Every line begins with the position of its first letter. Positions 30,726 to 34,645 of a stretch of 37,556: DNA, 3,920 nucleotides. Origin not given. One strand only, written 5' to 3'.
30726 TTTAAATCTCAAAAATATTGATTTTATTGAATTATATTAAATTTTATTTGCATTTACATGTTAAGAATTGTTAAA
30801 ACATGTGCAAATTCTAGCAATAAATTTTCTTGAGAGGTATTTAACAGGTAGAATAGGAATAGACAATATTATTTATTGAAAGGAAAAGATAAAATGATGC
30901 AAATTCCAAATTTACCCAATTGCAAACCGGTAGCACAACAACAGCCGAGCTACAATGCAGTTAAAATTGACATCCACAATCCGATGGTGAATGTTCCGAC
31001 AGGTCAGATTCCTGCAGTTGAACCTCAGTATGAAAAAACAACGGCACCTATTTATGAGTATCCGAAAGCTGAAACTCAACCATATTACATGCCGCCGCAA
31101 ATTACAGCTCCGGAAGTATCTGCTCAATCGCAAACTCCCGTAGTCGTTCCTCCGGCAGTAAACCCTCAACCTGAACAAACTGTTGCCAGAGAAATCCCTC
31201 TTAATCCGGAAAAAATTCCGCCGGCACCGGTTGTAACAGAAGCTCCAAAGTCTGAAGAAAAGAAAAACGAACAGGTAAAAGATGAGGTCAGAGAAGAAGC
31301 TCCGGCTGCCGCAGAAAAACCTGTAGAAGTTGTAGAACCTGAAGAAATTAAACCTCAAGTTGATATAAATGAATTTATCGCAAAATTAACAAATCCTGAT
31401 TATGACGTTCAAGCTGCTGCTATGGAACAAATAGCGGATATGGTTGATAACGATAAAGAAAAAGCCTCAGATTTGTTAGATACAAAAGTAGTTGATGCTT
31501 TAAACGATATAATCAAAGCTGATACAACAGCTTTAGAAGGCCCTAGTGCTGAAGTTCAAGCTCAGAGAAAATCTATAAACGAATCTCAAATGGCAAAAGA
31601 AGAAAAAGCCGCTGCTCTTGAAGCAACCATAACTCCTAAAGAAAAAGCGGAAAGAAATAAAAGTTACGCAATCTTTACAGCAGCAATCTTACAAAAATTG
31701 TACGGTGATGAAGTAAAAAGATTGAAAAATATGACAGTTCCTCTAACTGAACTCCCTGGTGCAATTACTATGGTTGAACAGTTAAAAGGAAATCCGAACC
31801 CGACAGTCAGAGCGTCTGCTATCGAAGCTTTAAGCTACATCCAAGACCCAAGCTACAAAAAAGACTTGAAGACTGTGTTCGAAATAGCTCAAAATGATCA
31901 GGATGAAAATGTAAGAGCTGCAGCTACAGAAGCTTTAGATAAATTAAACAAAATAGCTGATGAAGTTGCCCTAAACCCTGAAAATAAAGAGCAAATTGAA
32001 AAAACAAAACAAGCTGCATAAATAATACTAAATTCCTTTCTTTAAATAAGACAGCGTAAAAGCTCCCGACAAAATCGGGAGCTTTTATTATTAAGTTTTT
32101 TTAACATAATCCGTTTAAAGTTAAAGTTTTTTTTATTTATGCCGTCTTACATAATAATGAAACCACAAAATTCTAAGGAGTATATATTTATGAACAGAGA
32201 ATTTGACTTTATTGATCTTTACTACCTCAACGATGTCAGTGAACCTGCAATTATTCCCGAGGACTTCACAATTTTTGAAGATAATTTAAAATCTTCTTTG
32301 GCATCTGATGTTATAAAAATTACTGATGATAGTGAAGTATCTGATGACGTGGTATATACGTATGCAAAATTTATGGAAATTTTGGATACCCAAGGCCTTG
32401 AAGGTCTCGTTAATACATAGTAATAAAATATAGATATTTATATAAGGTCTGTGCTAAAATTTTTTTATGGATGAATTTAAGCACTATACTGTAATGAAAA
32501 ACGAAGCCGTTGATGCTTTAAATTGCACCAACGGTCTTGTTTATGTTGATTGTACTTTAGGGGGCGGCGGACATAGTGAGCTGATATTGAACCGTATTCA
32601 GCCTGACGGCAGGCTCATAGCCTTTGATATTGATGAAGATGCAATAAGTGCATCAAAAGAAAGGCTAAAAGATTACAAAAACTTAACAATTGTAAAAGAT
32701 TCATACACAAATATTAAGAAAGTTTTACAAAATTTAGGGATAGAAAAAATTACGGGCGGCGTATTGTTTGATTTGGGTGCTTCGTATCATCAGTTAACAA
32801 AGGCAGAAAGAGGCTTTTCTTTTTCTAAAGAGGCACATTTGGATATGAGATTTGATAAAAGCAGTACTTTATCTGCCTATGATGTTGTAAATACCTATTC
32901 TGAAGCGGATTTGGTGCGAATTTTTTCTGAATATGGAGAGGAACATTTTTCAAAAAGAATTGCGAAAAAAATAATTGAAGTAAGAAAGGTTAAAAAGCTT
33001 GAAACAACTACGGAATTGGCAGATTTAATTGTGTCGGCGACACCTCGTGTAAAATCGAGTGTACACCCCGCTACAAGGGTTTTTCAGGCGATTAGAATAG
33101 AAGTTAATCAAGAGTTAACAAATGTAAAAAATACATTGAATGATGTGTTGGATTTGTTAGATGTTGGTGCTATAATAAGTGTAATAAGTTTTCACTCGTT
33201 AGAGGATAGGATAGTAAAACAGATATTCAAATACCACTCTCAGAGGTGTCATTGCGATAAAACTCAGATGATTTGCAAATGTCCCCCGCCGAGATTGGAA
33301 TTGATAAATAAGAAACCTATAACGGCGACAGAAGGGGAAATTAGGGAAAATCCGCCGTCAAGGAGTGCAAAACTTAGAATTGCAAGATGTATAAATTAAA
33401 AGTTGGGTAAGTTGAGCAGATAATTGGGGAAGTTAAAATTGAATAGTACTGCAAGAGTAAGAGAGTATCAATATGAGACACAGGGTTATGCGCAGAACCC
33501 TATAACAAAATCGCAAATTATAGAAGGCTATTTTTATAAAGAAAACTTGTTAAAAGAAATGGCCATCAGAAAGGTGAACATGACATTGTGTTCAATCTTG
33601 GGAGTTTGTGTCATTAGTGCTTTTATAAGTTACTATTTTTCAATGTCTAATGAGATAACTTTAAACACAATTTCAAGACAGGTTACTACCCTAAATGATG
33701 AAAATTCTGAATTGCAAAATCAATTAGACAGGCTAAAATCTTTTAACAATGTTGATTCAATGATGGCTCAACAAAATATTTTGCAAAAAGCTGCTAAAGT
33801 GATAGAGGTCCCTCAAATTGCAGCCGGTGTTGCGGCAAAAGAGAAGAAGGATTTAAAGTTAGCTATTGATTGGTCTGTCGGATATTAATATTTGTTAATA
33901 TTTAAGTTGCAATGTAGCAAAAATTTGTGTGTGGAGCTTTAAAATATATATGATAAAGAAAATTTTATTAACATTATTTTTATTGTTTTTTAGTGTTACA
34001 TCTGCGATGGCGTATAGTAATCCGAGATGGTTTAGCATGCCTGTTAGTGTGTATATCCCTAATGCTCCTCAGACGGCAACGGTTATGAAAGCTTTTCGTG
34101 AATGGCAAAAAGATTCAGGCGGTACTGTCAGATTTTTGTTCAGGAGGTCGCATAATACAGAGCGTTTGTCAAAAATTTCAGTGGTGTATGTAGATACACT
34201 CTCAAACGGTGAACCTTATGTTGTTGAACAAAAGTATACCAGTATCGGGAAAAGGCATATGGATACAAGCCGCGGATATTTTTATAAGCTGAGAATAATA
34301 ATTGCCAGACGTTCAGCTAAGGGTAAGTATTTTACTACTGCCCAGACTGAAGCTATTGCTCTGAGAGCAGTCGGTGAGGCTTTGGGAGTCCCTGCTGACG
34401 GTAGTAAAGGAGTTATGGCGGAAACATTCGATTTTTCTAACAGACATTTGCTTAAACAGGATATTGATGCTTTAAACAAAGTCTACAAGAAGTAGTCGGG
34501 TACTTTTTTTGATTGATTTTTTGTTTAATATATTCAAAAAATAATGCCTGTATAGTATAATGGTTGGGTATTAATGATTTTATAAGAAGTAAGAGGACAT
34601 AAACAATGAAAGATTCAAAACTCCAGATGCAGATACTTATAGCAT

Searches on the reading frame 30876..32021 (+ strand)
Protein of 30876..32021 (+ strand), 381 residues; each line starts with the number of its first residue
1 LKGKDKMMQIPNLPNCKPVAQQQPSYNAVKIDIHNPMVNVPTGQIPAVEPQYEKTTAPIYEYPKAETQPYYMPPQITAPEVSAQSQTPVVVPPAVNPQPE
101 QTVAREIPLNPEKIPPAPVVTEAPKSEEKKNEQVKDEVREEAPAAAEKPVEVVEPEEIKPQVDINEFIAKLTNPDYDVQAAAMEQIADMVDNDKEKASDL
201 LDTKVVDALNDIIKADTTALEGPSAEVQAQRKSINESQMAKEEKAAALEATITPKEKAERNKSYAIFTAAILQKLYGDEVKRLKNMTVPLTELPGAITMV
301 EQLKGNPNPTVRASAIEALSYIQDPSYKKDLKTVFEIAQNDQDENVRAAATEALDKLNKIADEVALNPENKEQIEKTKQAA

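Call 12: search_protein_families(library=pfam, proteins=[window:30876-32021:+], max_evalue=0.01)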
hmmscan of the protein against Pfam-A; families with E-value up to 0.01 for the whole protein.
window:30876-32021:+ (381 aa): 5 families
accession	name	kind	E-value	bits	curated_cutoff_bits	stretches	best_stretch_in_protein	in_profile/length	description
PF13646.12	HEAT_2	-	2.6e-11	44.1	27.7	1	300-359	5-60/88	HEAT repeats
PF02985.28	HEAT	-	6.5e-08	32.6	23.5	0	340-358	10-28/31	HEAT repeat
PF01602.26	Adaptin_N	-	0.001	18.2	37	0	306-364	90-148/524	Adaptin N terminal region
PF20168.4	PDS5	-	0.0024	16.2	27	1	308-359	297-350/1053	Sister chromatid cohesion protein PDS5 protein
PF13513.12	HEAT_EZ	-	0.0065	17.4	27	0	298-322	31-55/55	HEAT-like repeat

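Call 27: find_homologous_proteins(query=window:30891-32021:+, max_evalue=0.001)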
Query window:30891-32021:+ (376 aa): 1056 proteins with E <= 0.001 among 8000 candidates; the best 120 are listed.
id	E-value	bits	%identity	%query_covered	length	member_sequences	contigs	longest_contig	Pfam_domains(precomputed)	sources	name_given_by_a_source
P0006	6.9e-229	777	100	100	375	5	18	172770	PF02985.29,PF13646.13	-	-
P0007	5.2e-142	491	69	100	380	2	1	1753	PF02985.29,PF01602.27,PF13646.13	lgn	-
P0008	5.7e-140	485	69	100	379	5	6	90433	PF02985.29,PF01602.27,PF13646.13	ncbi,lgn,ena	-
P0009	9.8e-140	484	69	100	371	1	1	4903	PF02985.29,PF13646.13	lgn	-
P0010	2.6e-138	479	68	97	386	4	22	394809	PF02985.29,PF01602.27,PF13646.13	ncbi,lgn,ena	-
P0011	2.7e-132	459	67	100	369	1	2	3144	PF13646.13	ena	-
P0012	1.9e-127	443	62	95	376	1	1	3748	PF13646.13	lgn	-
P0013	6.8e-126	438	65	95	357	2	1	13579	PF13646.13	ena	-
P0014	1.2e-125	438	63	95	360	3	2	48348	PF13646.13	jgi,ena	-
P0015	3.1e-124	433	64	98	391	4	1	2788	PF13646.13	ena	-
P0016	6.4e-124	432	65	95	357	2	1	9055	PF13646.13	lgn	-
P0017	3.6e-122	426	64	95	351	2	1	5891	PF02985.29,PF13646.13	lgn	-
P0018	8.2e-122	425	62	95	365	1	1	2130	PF02985.29,PF13646.13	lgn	-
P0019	1.4e-121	424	64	95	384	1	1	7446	PF01602.27,PF13646.13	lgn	-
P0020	1.2e-120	421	65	91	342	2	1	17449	PF02985.29,PF13646.13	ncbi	-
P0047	3.5e-108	380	60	94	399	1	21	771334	PF02985.29,PF13646.13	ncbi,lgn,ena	-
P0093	3.5e-92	328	53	94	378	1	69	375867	PF13646.13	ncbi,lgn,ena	-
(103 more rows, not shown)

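Call 28: find_encoding_contigs(protein=P0010, flank=10000, max_places=1)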
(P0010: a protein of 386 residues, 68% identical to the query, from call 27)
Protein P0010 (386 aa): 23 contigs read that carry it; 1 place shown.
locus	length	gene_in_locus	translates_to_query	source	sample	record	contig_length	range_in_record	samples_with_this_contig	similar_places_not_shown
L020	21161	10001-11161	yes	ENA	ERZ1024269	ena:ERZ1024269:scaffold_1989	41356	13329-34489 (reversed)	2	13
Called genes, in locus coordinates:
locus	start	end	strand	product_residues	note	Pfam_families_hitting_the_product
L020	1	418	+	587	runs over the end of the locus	PF12569:NatA_aux_su (weak), PF13371:TPR_9 (weak), PF00515:TPR_1 (weak), PF07719:TPR_2 (weak), PF13181:TPR_8 (weak), PF12895:ANAPC3 (weak), PF13181:TPR_8 (weak), PF00515:TPR_1 (weak), +12 more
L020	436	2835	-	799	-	PF13567:DUF4131, PF03772:Competence, PF00753:Lactamase_B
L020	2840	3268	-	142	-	PF02502:LacAB_rpiB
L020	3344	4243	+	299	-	PF06574:FAD_syn, PF01687:Flavokinase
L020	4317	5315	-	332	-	PF20318:DUF6613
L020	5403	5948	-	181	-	PF00857:Isochorismatase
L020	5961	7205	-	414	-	-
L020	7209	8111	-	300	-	PF18075:FtsX_ECD, PF02687:FtsX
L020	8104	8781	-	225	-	PF02463:SMC_N (faint), PF00005:ABC_tran, PF13304:AAA_21 (faint)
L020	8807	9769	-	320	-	PF02779:Transket_pyr, PF02780:Transketolase_C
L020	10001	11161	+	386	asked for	PF01602:Adaptin_N (faint), PF02985:HEAT (faint), PF13646:HEAT_2 (weak)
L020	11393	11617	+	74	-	-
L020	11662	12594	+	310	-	PF01795:Methyltransf_5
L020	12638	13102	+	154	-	-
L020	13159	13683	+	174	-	-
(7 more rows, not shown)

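Call 29: find_encoding_contigs(protein=P0047, flank=10000, max_places=1)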
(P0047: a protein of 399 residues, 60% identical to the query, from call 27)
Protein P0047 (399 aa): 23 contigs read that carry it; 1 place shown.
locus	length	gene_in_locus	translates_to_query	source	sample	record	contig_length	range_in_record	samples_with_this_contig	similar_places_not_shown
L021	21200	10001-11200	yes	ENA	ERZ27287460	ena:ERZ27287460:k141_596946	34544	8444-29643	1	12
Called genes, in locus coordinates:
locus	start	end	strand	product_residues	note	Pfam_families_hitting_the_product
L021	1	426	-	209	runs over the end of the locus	PF00573:Ribosomal_L4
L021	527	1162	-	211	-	PF00297:Ribosomal_L3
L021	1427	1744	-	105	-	PF00338:Ribosomal_S10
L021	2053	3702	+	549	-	PF00920:ILVD_EDD_N, PF24877:ILV_EDD_C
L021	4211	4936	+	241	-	PF04402:SIMPL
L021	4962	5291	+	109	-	-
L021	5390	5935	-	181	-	PF00857:Isochorismatase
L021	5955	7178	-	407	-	-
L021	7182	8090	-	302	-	PF18075:FtsX_ECD, PF02687:FtsX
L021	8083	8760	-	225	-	PF02463:SMC_N (faint), PF00005:ABC_tran, PF13304:AAA_21 (weak)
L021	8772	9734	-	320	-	PF02779:Transket_pyr, PF17147:PFOR_II (faint), PF02780:Transketolase_C, PF22613:Transketolase_C_1 (faint)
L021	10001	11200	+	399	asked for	PF02985:HEAT (faint), PF13646:HEAT_2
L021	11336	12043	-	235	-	PF01553:Acyltransferase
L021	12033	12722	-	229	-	PF01553:Acyltransferase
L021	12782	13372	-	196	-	PF12464:Mac, PF00132:Hexapep, PF14602:Hexapep_2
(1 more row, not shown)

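Call 30: find_encoding_contigs(protein=P0093, flank=10000, max_places=1)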
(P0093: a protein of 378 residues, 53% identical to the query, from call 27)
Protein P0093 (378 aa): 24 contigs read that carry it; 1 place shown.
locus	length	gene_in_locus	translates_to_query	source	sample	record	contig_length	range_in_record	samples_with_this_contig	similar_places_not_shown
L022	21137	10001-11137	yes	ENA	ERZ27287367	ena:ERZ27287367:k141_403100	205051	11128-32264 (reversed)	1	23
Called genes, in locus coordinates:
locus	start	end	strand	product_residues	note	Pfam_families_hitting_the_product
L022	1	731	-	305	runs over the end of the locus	PF06574:FAD_syn, PF01687:Flavokinase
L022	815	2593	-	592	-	PF01336:tRNA_anti-codon, PF00152:tRNA-synt_2, PF02938:GAD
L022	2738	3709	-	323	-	PF01145:Band_7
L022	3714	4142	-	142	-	PF01957:NfeD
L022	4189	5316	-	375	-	PF07907:YibE_F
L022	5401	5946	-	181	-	PF00857:Isochorismatase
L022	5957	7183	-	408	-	-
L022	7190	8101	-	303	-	PF18075:FtsX_ECD, PF02687:FtsX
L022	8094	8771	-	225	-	PF02463:SMC_N (faint), PF00005:ABC_tran, PF13304:AAA_21 (weak)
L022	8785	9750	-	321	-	PF02779:Transket_pyr, PF17147:PFOR_II (faint), PF02780:Transketolase_C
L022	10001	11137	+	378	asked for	PF13646:HEAT_2 (weak)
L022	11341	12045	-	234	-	PF01553:Acyltransferase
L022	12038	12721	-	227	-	PF01553:Acyltransferase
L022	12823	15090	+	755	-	PF02878:PGM_PMM_I, PF02880:PGM_PMM_III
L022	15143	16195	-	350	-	PF02547:Queuosine_synth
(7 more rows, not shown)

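Call 33: search_protein_families(library=ncbifam, proteins=[window:30891-32021:+], max_evalue=0.01)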
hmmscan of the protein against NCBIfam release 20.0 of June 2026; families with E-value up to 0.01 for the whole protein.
window:30891-32021:+ (376 aa): 1 family
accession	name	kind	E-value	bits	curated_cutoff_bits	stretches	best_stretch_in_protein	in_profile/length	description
NF045915.1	PhycobilmeDegNblB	equivalog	0.00016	21.3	300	0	288-352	30-94/214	phycobilisome degradation protein NblB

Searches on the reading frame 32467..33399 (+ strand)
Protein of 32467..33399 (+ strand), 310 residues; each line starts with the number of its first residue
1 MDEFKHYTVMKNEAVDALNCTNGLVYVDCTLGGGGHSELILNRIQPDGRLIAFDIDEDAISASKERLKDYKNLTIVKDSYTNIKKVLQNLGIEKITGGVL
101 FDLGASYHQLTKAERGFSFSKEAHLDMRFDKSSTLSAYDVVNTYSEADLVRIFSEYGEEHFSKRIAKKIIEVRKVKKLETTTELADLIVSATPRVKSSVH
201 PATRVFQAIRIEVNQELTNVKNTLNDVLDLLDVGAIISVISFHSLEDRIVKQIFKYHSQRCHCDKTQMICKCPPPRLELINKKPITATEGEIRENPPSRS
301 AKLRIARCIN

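Call 34: list_cluster_members(proteins=[window:32467-33399:+, window:20598-21137:+, P0002, P0010, P0047, P0062, P0093])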
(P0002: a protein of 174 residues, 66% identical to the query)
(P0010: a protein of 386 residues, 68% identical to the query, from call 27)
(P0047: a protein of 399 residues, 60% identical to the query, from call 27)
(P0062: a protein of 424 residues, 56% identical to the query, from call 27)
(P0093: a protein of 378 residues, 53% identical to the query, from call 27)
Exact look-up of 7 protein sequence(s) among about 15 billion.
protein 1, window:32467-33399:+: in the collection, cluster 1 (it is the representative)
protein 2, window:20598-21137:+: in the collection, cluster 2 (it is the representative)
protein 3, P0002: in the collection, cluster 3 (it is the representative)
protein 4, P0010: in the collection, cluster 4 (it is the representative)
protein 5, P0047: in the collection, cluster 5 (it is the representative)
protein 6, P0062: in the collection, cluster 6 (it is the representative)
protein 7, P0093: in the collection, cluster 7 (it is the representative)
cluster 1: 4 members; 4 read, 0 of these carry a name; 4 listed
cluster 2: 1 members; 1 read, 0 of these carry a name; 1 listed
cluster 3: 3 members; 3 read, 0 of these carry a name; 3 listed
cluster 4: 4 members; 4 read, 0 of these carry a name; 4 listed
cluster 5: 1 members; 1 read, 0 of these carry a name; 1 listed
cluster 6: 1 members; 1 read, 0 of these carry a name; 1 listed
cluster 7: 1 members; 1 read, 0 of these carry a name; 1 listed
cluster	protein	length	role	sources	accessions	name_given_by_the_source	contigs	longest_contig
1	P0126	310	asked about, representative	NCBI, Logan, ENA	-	-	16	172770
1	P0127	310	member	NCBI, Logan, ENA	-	-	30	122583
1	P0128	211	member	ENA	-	-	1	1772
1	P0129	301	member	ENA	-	-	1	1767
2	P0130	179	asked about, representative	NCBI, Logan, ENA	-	-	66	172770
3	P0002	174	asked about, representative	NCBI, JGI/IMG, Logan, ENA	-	-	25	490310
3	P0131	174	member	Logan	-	-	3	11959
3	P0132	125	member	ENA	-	-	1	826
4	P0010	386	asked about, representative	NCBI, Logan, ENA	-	-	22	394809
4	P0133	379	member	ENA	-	-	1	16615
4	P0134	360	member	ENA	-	-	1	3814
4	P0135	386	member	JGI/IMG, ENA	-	-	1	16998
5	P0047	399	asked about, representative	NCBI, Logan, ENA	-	-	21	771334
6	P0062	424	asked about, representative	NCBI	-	-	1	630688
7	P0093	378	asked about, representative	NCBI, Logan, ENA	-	-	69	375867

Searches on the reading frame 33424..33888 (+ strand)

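Call 12: search_protein_families(library=pfam, proteins=[window:33424-33888:+], max_evalue=0.01)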
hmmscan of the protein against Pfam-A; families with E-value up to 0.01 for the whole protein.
window:33424-33888:+ (154 aa): 1 family
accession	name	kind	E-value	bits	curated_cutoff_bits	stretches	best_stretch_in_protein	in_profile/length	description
PF03613.19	EIID-AGA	-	0.0085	15.8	25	1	41-104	163-221/265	PTS system mannose/fructose/sorbose family IID component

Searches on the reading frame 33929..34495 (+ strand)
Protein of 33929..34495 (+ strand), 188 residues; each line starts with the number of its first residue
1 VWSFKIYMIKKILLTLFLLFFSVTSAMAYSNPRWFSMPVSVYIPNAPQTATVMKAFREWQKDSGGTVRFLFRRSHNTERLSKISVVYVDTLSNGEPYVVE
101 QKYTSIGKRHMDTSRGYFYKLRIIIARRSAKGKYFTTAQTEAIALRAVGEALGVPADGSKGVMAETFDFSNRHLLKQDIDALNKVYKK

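Call 12: search_protein_families(library=pfam, proteins=[window:33929-34495:+], max_evalue=0.01)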
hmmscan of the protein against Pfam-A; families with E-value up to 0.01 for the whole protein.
window:33929-34495:+ (188 aa): 0 families

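Call 33: search_protein_families(library=ncbifam, proteins=[window:33950-34495:+], max_evalue=0.01)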
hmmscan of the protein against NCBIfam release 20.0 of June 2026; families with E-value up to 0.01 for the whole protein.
window:33950-34495:+ (181 aa): 1 family
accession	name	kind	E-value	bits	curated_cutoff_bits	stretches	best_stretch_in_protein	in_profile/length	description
NF000477.1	NshR_TsnR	equivalog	0.0022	17.4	425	1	92-143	148-200/266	NshR/TsnR family 23S rRNA methyltransferase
